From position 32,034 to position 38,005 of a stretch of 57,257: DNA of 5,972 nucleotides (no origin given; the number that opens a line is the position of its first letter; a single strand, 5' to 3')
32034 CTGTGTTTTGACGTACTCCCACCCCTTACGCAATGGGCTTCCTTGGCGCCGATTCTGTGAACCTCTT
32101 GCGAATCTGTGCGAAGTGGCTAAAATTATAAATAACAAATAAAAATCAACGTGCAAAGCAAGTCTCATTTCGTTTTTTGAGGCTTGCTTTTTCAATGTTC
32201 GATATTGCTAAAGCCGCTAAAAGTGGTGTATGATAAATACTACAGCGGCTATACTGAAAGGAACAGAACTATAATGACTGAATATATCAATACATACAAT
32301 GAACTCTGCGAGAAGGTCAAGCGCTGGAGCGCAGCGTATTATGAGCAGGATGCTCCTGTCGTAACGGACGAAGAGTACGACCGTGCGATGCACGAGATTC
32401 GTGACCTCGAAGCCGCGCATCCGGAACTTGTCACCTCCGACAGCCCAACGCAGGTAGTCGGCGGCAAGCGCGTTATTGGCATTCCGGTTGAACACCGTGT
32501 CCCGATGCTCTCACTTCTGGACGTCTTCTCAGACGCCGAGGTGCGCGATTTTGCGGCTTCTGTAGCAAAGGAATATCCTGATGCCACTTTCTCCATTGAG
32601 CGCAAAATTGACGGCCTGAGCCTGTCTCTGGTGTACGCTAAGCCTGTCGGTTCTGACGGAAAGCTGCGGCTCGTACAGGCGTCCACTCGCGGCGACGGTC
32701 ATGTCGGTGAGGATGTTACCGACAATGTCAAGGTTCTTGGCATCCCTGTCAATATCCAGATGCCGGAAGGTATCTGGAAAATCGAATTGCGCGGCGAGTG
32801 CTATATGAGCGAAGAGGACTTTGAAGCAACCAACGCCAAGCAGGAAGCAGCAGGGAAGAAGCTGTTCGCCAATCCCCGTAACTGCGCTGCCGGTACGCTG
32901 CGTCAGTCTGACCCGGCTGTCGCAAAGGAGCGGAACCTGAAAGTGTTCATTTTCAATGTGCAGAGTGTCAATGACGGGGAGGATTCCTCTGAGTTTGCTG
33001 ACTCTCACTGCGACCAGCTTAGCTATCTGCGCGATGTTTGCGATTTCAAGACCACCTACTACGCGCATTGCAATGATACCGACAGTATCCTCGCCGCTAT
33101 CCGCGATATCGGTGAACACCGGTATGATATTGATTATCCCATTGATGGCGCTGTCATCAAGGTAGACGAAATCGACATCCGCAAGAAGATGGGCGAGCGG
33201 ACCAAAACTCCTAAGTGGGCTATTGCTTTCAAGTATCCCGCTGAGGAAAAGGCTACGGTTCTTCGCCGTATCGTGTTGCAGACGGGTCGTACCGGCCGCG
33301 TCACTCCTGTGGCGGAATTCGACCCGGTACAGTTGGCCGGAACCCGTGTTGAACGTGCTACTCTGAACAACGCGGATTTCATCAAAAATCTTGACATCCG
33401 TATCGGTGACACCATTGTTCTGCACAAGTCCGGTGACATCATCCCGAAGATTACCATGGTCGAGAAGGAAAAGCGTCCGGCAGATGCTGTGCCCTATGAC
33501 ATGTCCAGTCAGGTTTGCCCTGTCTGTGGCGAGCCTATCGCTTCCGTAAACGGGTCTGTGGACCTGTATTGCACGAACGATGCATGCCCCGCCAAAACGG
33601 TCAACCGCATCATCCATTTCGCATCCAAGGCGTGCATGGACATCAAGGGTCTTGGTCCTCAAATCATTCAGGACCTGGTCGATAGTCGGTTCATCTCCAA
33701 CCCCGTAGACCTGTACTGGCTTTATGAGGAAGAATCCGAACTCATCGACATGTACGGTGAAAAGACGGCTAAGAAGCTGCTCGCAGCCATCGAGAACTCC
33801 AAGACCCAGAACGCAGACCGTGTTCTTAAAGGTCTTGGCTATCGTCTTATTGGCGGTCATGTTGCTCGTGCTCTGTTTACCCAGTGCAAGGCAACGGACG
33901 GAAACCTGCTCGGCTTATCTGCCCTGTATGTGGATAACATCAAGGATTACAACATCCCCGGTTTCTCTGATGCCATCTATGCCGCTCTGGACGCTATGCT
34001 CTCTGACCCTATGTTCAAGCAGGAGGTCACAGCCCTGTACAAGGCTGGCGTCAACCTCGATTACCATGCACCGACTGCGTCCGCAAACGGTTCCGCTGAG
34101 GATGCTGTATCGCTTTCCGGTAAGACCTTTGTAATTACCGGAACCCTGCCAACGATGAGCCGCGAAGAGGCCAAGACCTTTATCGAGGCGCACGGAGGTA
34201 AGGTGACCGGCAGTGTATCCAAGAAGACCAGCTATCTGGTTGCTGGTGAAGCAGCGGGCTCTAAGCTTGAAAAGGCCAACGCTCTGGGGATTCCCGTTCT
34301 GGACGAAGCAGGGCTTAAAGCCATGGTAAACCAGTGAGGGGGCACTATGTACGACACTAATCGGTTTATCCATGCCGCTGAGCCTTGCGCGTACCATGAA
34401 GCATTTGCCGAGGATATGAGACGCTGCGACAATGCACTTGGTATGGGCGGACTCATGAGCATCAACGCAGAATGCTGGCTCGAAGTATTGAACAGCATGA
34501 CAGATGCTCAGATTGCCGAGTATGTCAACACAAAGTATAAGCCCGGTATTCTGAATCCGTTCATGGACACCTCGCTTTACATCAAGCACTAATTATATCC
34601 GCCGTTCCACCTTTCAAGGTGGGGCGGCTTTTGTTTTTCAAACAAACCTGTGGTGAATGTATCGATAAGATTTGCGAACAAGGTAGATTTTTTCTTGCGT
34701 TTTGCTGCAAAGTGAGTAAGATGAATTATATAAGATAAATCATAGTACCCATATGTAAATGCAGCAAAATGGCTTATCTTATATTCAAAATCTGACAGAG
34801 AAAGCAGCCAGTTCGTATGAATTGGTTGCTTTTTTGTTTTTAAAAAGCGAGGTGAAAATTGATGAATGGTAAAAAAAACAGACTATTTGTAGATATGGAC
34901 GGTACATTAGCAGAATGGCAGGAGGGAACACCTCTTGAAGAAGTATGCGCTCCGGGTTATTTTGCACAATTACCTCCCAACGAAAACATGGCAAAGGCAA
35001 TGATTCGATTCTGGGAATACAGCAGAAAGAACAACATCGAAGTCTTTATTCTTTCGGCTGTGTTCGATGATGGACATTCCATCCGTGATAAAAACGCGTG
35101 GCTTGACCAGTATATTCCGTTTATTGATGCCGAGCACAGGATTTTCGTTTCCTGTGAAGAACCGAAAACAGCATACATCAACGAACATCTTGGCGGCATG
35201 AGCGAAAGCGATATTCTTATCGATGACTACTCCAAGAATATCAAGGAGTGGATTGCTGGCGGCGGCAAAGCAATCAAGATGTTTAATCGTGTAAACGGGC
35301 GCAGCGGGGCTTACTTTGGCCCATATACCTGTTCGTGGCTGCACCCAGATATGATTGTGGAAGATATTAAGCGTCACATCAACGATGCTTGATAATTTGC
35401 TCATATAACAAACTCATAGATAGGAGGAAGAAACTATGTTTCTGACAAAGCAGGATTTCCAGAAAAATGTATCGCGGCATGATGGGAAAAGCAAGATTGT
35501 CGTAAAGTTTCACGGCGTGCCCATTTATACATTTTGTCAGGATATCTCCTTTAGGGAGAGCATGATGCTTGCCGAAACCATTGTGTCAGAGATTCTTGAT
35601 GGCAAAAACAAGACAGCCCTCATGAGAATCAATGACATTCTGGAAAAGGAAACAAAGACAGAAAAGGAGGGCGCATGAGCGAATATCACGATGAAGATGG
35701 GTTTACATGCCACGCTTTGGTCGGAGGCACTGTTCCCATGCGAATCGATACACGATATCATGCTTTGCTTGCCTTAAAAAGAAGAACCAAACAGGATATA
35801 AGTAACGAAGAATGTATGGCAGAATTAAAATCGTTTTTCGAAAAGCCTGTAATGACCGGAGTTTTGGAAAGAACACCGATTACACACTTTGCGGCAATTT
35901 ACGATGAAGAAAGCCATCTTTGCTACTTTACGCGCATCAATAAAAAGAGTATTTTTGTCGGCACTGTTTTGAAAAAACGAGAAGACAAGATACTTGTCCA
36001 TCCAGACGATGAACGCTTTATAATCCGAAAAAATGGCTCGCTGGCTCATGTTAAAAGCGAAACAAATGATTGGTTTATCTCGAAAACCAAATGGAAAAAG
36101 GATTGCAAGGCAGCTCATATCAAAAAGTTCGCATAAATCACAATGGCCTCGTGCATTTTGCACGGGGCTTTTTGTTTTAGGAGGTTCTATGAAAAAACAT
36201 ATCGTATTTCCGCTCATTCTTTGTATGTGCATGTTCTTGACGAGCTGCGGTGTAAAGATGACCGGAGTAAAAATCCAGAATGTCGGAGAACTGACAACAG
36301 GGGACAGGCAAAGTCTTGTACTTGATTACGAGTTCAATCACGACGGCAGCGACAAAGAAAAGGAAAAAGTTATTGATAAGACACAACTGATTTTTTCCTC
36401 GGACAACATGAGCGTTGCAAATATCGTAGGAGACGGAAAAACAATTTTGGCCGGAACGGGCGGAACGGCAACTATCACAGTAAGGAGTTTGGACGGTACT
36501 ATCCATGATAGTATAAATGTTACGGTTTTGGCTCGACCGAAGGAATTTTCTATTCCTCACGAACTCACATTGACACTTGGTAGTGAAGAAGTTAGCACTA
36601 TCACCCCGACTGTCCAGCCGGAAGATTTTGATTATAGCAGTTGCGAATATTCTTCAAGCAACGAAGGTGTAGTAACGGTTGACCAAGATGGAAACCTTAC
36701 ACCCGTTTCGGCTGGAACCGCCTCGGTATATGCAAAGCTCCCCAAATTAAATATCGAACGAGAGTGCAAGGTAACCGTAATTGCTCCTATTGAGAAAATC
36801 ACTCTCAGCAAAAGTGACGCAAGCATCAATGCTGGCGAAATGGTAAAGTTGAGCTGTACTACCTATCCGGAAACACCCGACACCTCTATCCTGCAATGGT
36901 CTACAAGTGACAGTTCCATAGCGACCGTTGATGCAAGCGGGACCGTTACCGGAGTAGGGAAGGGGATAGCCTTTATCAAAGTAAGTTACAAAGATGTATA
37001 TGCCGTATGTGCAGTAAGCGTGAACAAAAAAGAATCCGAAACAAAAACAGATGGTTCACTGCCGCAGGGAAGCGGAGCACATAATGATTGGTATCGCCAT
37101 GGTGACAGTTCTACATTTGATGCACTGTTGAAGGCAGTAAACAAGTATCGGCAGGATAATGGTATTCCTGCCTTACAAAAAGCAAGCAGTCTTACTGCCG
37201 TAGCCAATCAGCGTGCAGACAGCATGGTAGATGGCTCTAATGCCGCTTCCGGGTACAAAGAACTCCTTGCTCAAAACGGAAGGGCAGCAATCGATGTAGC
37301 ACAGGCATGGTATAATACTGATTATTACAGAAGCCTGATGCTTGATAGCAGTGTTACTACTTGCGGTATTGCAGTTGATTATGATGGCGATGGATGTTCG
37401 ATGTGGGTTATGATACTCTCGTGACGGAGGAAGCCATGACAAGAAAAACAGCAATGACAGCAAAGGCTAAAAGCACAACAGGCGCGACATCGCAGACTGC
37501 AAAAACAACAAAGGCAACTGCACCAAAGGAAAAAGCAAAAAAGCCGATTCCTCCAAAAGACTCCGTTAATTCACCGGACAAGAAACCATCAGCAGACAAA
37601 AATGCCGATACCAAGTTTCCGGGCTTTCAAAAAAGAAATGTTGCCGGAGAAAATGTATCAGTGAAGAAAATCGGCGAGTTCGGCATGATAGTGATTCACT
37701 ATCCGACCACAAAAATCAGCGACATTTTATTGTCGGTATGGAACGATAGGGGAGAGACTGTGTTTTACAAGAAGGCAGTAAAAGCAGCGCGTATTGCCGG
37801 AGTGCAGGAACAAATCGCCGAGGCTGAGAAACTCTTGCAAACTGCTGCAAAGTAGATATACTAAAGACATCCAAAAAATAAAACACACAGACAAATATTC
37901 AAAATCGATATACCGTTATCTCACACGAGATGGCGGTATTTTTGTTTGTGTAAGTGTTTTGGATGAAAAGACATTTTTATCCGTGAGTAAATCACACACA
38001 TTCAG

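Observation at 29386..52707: Terminator-dense right arm: nine promoter-proximal leader terminators plus promoter-less intra-operon terminators imply processive antitermination with no known antiterminator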

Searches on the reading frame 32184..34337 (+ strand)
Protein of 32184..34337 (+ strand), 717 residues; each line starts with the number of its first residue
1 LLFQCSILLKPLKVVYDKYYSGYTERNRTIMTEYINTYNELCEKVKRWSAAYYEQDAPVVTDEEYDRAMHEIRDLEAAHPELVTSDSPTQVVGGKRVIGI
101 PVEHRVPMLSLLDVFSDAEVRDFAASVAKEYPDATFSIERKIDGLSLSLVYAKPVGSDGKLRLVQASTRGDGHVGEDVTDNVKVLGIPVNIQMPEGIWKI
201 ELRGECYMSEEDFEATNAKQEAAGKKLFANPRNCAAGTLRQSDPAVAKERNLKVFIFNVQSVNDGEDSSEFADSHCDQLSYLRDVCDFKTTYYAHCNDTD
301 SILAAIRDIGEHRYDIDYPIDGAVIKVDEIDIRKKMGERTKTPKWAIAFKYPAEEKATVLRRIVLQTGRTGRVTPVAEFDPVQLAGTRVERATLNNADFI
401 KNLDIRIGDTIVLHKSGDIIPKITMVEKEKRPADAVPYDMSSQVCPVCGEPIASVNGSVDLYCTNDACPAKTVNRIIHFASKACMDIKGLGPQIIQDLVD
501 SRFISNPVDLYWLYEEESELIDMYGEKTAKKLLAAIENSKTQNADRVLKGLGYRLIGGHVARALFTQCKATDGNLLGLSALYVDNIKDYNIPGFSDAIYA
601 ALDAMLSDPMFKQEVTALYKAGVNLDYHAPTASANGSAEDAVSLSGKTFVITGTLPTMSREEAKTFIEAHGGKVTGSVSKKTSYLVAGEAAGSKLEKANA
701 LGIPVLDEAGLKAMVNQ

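Call 17: search_protein_families(library=pfam, max_evalue=0.01, proteins=[window:32184-34337:+])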
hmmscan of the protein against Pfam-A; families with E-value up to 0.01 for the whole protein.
window:32184-34337:+ (717 aa): 7 families
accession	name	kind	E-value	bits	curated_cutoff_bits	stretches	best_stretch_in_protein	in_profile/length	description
PF01653.23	DNA_ligase_aden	-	3.3e-70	237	27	1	102-354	7-253/253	NAD-dependent DNA ligase adenylation domain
PF03120.22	DNA_ligase_OB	-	4.2e-31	107.1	32.9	1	358-434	2-78/79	NAD-dependent DNA ligase OB-fold domain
PF00533.33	BRCT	-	8.3e-19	68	21.3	1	644-713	6-76/78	BRCA1 C Terminus (BRCT) domain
PF12738.14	PTCB-BRCT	-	7.1e-09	36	22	1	656-706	9-59/63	twin BRCT domain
PF03119.21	DNA_ligase_ZBD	-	1.1e-07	32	25.8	1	445-470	2-27/27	NAD-dependent DNA ligase C4 zinc finger domain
PF22745.1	Nlig-Ia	-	3.8e-07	31.1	27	1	49-84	17-52/92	DNA ligase-like, N-terminal NAD+-binding domain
PF16589.12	BRCT_2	-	5.4e-06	27.1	27.3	1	644-706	3-65/86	BRCT domain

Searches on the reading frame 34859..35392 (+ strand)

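Call 18: search_protein_families(library=pfam, max_evalue=0.01, proteins=[window:34859-35392:+])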
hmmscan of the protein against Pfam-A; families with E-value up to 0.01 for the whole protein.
window:34859-35392:+ (177 aa): 1 family
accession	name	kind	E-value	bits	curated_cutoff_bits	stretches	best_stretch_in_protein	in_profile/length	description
PF06941.18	NT5C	-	1.6e-07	31.8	24.8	1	30-134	58-146/180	5' nucleotidase, deoxy (Pyrimidine), cytosolic type C protein (NT5C)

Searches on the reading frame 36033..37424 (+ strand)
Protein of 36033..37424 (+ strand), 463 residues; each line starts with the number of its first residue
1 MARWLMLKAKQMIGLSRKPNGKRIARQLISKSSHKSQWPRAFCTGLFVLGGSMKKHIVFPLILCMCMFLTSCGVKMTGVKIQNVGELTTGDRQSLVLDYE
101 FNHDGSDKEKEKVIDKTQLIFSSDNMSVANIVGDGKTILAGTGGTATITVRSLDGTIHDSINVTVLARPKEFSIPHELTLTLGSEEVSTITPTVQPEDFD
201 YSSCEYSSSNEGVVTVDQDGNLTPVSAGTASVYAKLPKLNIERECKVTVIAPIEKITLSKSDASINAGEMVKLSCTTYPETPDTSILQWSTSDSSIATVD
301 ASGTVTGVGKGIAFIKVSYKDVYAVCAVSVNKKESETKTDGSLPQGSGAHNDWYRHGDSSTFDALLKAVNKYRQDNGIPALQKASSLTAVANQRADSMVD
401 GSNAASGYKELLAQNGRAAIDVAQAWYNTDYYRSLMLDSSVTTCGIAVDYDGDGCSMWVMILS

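Call 18: search_protein_families(library=pfam, max_evalue=0.01, proteins=[window:36033-37424:+])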
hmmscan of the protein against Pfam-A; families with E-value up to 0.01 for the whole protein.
window:36033-37424:+ (463 aa): 3 families
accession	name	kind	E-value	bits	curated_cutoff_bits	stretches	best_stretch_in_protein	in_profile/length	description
PF02368.24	Big_2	-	1.2e-18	67.3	22.8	2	254-321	3-70/79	Bacterial Ig-like domain (group 2)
PF00188.32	CAP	-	4.1e-10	41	21.1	1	366-460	1-115/117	Cysteine-rich secretory protein family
PF22359.2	Big-like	-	6.9e-05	23.4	27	1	213-250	12-47/48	Bacterial Ig-like domain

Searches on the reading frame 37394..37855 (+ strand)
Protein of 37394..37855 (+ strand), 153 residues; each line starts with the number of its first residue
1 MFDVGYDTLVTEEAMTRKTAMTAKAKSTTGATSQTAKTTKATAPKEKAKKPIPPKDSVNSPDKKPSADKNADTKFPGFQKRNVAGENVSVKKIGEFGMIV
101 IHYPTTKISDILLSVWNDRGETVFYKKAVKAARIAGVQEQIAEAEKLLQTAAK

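Call 18: search_protein_families(library=pfam, max_evalue=0.01, proteins=[window:37394-37855:+])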
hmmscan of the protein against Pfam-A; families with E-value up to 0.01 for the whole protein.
window:37394-37855:+ (153 aa): 0 families

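Call 25: search_protein_families(library=phrogs, max_evalue=0.001, proteins=[window:37394-37855:+])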
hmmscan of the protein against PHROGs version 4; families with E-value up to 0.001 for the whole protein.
window:37394-37855:+ (153 aa): 0 families

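Call 48: search_solved_structures(query=window:37394-37855:+, max_evalue=1)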
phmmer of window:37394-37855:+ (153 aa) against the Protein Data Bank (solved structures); distinct sequences matched with E-value up to 1: 6.
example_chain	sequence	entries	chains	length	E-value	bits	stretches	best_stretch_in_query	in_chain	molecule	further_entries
9k3z_D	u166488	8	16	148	0.014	18.9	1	42-152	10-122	Histone H2B.1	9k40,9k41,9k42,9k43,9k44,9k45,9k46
9dbd_A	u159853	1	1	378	0.084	16.4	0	2-41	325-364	Tet4 Variant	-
9dbf_A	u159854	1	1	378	0.093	16.2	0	2-41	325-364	Tet4 Variant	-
8kcb_D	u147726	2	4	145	0.17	15.3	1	36-152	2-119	Histone H2B.10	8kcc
8j90_D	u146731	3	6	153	0.39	14.2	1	40-152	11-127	HTB9 | Histone H2B.6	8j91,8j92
7ux9_C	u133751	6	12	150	0.68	13.4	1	41-152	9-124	Histone H2B | Histone H2B.6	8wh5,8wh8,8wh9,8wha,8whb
